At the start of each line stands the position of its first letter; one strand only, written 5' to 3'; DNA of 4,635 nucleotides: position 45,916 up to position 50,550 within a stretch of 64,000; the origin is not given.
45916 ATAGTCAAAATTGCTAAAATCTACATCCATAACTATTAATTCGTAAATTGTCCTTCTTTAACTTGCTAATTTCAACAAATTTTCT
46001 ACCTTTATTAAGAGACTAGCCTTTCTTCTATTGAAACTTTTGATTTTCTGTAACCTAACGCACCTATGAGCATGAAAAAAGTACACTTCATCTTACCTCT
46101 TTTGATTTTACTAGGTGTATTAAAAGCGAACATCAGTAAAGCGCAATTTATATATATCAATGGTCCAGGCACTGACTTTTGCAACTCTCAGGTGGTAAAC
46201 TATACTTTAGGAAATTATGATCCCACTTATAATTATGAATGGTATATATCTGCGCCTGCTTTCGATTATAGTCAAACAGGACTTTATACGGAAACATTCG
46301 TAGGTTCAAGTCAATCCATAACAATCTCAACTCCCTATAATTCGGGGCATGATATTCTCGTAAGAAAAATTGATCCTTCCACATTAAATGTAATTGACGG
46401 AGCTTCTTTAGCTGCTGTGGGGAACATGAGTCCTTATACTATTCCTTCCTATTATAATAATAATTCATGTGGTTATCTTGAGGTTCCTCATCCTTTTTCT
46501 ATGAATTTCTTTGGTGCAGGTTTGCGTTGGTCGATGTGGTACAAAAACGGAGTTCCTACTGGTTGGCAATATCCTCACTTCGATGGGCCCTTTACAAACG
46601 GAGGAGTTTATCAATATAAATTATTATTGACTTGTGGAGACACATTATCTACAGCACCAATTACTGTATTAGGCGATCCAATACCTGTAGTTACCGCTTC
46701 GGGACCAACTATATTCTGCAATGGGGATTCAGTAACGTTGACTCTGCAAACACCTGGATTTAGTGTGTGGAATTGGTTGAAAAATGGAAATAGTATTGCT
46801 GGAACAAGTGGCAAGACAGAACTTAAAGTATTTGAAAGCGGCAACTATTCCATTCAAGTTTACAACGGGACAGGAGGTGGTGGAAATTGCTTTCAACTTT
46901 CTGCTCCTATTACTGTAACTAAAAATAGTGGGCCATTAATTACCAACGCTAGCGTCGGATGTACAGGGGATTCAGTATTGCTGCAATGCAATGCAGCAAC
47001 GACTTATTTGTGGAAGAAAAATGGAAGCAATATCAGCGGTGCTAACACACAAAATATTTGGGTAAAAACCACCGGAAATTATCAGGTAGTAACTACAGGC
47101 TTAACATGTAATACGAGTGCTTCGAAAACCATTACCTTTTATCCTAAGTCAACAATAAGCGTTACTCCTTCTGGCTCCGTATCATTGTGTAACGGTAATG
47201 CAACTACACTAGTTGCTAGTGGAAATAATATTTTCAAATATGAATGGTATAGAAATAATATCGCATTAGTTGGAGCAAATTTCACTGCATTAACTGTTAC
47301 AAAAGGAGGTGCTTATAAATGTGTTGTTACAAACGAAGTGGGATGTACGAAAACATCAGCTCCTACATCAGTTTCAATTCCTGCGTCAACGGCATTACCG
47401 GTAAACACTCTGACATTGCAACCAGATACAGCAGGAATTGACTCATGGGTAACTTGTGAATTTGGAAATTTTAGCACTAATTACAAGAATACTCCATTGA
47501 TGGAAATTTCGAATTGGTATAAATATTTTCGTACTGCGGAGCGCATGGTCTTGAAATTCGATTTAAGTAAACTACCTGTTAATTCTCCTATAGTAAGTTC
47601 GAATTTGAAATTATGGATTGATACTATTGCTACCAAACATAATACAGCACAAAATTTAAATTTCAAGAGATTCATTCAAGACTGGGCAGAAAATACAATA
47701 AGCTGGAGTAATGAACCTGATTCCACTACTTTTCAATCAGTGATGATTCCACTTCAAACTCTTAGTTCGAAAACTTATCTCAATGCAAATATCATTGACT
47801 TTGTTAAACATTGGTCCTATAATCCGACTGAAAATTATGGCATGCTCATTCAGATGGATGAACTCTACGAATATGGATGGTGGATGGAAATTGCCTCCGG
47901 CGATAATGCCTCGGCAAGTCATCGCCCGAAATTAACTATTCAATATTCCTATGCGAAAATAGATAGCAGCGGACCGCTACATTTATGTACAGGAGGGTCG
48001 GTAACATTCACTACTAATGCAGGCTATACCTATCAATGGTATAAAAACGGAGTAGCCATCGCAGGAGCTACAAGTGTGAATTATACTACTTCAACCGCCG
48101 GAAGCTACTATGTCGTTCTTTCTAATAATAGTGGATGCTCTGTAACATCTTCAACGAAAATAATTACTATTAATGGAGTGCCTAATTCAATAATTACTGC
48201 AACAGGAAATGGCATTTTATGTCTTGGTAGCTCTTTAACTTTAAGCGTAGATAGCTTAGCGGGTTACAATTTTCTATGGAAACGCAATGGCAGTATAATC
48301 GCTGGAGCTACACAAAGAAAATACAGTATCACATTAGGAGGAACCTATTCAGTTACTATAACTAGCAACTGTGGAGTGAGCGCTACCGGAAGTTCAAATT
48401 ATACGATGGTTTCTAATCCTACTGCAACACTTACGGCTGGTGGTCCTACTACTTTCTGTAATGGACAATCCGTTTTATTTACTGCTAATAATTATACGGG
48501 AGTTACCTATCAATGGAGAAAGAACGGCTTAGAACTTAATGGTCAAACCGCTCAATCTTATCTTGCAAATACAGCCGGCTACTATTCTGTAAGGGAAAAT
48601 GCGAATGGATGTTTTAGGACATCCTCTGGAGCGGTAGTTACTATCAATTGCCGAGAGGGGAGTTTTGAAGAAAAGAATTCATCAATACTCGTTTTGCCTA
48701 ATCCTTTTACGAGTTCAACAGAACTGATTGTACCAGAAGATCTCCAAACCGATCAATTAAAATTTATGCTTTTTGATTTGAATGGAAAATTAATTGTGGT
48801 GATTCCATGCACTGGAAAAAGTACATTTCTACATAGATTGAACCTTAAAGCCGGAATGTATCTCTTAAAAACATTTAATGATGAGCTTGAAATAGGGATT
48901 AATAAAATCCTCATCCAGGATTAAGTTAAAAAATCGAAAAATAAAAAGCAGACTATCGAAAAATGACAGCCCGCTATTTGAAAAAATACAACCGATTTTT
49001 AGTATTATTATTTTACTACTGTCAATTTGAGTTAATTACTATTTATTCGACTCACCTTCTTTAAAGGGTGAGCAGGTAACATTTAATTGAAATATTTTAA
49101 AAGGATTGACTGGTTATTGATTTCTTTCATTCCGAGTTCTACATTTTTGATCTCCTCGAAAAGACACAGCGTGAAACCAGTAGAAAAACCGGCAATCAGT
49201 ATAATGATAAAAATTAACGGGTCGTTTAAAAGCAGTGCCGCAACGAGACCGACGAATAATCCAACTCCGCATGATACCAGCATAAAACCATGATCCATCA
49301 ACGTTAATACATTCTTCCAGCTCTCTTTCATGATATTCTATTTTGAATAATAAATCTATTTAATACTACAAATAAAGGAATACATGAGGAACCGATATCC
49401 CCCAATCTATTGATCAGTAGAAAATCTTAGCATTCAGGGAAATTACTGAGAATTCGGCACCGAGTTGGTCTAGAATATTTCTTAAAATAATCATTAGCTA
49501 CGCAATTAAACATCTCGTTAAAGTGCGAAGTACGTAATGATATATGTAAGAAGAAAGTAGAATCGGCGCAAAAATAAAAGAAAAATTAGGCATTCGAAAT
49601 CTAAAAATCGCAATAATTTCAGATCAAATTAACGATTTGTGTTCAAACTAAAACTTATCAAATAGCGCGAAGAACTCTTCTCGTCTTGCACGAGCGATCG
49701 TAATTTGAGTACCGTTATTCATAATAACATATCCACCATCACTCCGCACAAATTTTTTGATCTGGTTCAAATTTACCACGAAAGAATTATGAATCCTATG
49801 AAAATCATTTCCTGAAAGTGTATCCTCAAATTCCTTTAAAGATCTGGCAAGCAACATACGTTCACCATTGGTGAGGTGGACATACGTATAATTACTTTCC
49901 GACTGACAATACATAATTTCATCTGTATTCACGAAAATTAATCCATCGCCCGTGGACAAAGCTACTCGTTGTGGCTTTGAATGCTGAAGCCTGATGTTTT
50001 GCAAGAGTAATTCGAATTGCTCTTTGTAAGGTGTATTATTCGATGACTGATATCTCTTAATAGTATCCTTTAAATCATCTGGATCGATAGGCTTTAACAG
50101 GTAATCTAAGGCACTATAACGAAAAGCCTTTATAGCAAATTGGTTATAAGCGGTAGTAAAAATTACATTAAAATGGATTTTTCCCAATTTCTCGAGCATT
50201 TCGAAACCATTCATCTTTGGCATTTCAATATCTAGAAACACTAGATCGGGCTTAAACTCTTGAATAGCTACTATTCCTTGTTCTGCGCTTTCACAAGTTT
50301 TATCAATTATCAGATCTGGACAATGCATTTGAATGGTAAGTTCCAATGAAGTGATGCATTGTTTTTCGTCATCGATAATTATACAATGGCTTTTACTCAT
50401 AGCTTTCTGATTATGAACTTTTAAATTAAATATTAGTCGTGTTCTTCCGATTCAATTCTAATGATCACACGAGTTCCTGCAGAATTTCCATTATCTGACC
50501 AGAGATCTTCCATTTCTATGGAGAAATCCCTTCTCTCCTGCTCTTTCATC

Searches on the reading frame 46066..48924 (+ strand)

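Call 96: search_protein_families(library=pfam, proteins=[window:46066-48924:+], max_evalue=0.00001)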
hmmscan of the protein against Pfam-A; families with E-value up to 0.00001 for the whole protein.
window:46066-48924:+ (952 aa): 4 families
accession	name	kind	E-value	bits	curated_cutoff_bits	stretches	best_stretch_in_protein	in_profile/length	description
PF19081.6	Ig_7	-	2.9e-13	50.3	27.3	1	639-701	11-81/84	Ig-like domain CHU_C associated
PF24517.2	CBM96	-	1.8e-11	44.6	26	1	456-626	7-163/164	Carbohydrate-binding module family 96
PF13895.12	Ig_2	-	3e-09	37.4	27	0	384-437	23-78/79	Immunoglobulin domain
PF13927.12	Ig_3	-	3.3e-08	34.3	30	0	299-334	14-51/78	Immunoglobulin domain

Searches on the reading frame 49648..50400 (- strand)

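Call 96: search_protein_families(library=pfam, proteins=[window:49648-50400:-], max_evalue=0.00001)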
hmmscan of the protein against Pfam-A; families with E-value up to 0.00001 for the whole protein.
window:49648-50400:- (250 aa): 2 families
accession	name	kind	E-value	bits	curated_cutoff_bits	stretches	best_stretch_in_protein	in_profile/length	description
PF00072.30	Response_reg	-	1.8e-20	73.6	30.2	1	7-114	2-110/111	Response regulator receiver domain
PF04397.21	LytTR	-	8e-20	71.3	22.6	1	153-247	2-97/98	LytTr DNA-binding domain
